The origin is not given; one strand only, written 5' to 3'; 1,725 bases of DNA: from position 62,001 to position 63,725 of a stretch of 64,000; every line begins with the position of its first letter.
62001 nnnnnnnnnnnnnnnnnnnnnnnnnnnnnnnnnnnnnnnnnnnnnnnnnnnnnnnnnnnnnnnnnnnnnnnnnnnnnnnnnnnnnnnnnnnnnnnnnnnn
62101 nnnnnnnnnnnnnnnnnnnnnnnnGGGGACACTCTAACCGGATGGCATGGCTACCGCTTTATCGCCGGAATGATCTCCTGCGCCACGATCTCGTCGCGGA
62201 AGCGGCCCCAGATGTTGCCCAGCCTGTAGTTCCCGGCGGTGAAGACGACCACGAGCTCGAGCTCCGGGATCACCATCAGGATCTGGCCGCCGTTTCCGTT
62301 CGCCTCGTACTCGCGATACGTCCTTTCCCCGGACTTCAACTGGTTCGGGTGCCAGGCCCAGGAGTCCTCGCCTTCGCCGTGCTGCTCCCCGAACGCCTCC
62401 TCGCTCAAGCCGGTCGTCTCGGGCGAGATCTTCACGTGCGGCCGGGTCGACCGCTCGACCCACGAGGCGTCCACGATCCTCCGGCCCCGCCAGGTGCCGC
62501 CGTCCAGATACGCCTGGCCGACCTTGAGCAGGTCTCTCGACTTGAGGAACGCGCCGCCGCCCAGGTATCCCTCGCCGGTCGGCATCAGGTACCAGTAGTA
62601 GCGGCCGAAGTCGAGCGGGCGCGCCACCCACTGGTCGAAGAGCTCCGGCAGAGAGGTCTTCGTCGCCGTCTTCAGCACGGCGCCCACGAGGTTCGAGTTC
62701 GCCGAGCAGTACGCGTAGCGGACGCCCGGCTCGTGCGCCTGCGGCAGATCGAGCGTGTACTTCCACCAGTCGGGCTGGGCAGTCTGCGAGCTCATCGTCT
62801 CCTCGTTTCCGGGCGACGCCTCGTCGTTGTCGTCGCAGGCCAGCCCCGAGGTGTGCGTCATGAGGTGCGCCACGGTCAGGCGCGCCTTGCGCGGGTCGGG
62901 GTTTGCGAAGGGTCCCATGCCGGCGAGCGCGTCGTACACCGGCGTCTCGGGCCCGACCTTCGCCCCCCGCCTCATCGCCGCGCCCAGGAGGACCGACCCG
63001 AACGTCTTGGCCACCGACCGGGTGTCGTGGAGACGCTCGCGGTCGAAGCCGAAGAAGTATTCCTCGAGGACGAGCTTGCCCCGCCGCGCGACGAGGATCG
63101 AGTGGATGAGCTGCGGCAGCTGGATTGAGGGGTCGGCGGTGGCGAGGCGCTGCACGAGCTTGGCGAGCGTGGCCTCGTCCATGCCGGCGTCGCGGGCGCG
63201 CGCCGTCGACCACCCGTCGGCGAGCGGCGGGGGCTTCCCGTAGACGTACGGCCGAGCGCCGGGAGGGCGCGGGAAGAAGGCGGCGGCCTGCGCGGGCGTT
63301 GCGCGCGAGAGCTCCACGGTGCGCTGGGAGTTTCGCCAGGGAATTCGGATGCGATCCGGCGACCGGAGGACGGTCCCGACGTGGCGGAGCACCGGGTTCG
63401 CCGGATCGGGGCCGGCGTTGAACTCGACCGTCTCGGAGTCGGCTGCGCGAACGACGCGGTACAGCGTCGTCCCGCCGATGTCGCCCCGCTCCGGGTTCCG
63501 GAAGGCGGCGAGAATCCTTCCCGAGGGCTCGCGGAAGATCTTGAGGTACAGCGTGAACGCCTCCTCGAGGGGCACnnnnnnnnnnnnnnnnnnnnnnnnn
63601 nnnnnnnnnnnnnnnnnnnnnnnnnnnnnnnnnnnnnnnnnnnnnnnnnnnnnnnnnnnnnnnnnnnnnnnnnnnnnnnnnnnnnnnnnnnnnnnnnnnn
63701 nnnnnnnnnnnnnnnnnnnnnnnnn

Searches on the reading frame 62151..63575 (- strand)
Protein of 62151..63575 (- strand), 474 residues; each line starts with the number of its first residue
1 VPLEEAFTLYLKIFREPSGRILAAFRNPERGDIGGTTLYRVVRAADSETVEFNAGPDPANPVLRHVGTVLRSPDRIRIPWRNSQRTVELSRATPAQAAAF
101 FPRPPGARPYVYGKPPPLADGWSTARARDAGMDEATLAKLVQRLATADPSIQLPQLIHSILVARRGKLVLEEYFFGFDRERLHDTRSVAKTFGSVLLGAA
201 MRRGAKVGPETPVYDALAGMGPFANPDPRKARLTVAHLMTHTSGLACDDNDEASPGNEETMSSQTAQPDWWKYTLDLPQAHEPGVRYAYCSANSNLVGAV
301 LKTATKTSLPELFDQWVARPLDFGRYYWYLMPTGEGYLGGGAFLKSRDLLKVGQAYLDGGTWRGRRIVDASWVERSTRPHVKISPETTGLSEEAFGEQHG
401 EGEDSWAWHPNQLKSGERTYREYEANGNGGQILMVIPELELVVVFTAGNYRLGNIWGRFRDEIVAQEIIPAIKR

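Call 7: search_protein_families(library=pfam, proteins=[window:62151-63575:-], max_evalue=0.01)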
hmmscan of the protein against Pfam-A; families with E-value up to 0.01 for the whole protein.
window:62151-63575:- (474 aa): 1 family
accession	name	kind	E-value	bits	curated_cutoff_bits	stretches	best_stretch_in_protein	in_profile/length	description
PF00144.29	Beta-lactamase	-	1.3e-27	97.3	27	1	159-446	18-307/329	Beta-lactamase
